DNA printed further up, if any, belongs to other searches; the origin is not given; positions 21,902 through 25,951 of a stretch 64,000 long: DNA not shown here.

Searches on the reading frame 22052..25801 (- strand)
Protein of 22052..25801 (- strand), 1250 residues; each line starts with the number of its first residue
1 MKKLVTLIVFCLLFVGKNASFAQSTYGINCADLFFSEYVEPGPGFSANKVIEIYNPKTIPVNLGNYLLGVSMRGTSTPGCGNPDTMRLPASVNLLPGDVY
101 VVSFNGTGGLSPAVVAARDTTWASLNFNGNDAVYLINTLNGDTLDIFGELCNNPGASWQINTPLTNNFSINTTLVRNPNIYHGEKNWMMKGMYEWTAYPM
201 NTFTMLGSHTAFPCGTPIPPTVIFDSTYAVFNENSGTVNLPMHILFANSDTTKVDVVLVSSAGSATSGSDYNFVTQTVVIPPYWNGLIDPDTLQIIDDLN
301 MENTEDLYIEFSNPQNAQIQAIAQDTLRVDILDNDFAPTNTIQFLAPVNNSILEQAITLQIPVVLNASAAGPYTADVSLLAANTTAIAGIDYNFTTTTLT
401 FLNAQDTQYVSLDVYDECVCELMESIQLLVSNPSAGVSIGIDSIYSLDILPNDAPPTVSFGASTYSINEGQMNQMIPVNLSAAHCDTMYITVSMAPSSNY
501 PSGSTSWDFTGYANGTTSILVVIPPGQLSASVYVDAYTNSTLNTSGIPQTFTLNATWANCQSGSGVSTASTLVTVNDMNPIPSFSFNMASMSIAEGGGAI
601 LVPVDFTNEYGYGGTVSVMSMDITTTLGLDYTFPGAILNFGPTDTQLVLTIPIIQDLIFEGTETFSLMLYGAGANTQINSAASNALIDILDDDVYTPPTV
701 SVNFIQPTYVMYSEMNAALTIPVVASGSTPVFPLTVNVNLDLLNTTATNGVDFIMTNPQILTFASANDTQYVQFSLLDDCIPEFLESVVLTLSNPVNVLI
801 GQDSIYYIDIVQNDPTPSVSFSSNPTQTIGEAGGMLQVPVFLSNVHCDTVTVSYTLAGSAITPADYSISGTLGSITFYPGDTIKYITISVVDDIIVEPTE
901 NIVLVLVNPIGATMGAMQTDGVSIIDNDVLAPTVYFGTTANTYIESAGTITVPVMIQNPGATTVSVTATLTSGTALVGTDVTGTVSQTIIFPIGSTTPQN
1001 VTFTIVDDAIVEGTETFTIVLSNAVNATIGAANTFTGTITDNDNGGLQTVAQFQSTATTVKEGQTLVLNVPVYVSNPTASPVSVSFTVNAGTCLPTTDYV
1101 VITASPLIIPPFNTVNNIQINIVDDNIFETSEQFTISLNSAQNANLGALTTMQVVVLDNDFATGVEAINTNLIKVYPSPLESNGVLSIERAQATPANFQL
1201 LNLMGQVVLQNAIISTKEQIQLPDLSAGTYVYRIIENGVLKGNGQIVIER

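Call 18: search_protein_families(library=pfam, proteins=[window:22052-25801:-], max_evalue=0.001)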
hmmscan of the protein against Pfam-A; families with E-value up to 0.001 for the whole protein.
window:22052-25801:- (1250 aa): 3 families
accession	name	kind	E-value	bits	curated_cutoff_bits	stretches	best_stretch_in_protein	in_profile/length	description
PF03160.20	Calx-beta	-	1.8e-70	234.9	27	7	1049-1159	6-118/119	Calx-beta domain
PF00932.25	LTD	-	2.4e-09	38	34.3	1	31-145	6-103/109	Lamin Tail Domain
PF18962.6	Por_Secre_tail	-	1.3e-06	29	27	1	1175-1238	1-66/75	Secretion system C-terminal sorting domain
